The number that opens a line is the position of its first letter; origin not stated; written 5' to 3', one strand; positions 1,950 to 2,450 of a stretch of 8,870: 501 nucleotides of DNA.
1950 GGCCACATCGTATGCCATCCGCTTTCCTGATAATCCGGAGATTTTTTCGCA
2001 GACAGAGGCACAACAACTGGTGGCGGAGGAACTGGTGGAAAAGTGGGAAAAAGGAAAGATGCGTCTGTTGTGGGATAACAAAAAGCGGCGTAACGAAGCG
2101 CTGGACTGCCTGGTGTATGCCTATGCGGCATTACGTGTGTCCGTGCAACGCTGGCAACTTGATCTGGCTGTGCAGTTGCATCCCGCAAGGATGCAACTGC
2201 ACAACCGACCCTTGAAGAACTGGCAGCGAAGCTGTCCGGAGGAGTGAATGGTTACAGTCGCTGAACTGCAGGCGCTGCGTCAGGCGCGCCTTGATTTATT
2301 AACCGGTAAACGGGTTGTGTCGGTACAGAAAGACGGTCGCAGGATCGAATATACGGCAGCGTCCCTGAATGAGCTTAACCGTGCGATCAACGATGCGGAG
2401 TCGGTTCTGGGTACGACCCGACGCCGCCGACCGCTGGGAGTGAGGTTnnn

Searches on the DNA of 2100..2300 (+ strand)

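Call 59: search_dna_similar(query=window:2100-2300:+, collection=phages, mode=distant, max_rows=15)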
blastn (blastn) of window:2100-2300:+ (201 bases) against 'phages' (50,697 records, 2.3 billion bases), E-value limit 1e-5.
Records with a match: 20; places in all: 20; records where one place covers at least 80% of the query: 20.
Best place of each record, by identity: 80-90% 19; 60-80% 1.
By first word of the organism name: Escherichia 19; Phage 1.
By host as written in the record: - 6; Escherichia coli 4; Escherichia coli C 4; Escherichia coli str. K-12 substr. MG1655 2; Escherichia coli ECOR13 2; Escherichia coli O111 1; Salmonella typhimurium LT2 1.
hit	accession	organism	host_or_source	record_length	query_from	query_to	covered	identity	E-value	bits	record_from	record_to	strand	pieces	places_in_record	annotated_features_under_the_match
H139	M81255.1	Escherichia phage 21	-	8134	1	201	100%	89.2%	9e-69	265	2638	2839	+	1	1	2: terminase large subunit | 3: head completion protein gp3 | 3: ribosome_binding_site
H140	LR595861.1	Escherichia virus Lambda_4C10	-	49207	1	201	100%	89.2%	9e-69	265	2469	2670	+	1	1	Phage terminase, large subunit | Phage Ad1 adapter protein (lambda gpW-like)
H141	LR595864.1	Escherichia phage 4A7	-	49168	1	201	100%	89.2%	9e-69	265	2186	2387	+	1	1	Phage terminase, large subunit | Phage Ad1 adapter protein (lambda gpW-like)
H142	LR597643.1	Escherichia phage ev017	-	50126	1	201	100%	89.2%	9e-69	265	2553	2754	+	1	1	Phage terminase, large subunit | Phage Ad1 adapter protein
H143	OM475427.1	Escherichia phage D2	Escherichia coli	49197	1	201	100%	89.2%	9e-69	265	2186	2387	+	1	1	terminase DNA packaging protein A | head-tail joining protein W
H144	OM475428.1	Escherichia phage 1W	Escherichia coli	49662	1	201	100%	89.2%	9e-69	265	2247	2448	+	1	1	terminase DNA packaging protein A | head-tail joining protein W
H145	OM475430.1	Escherichia phage 3W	Escherichia coli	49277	1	201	100%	89.2%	9e-69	265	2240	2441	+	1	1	terminase DNA packaging protein A | head-tail joining protein W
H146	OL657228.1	Escherichia phage 21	Escherichia coli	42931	1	201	100%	89.2%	9e-69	265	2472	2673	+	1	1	terminase large subunit | proximal head completion protein | ribosome_binding_site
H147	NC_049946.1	Escherichia phage 4A7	-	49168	1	201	100%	89.2%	9e-69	265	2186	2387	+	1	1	terminase large subunit | head-tail adaptor Ad1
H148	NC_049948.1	Escherichia phage ev017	-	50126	1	201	100%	89.2%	9e-69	265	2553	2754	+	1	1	terminase large subunit | head-tail adaptor Ad1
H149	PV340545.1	Escherichia phage PhiR5_1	Escherichia coli C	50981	1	201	100%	89.2%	9e-69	265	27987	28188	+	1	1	terminase DNA packaging protein A | head-tail joining protein W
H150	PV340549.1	Escherichia phage PhiR12_1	Escherichia coli str. K-12 substr. ...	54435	1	201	100%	89.2%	9e-69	265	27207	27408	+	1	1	terminase DNA packaging protein A | head-tail joining protein W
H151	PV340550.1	Escherichia phage PhiR12_2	Escherichia coli str. K-12 substr. ...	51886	1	201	100%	89.2%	9e-69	265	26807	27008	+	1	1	terminase DNA packaging protein A | head-tail joining protein W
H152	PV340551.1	Escherichia phage PhiR12_2_star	Escherichia coli C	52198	1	201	100%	89.2%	9e-69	265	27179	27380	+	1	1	terminase DNA packaging protein A | head-tail joining protein W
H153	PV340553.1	Escherichia phage PhiR12_4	Escherichia coli C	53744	1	201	100%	89.2%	9e-69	265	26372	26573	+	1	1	terminase DNA packaging protein A | head-tail joining protein W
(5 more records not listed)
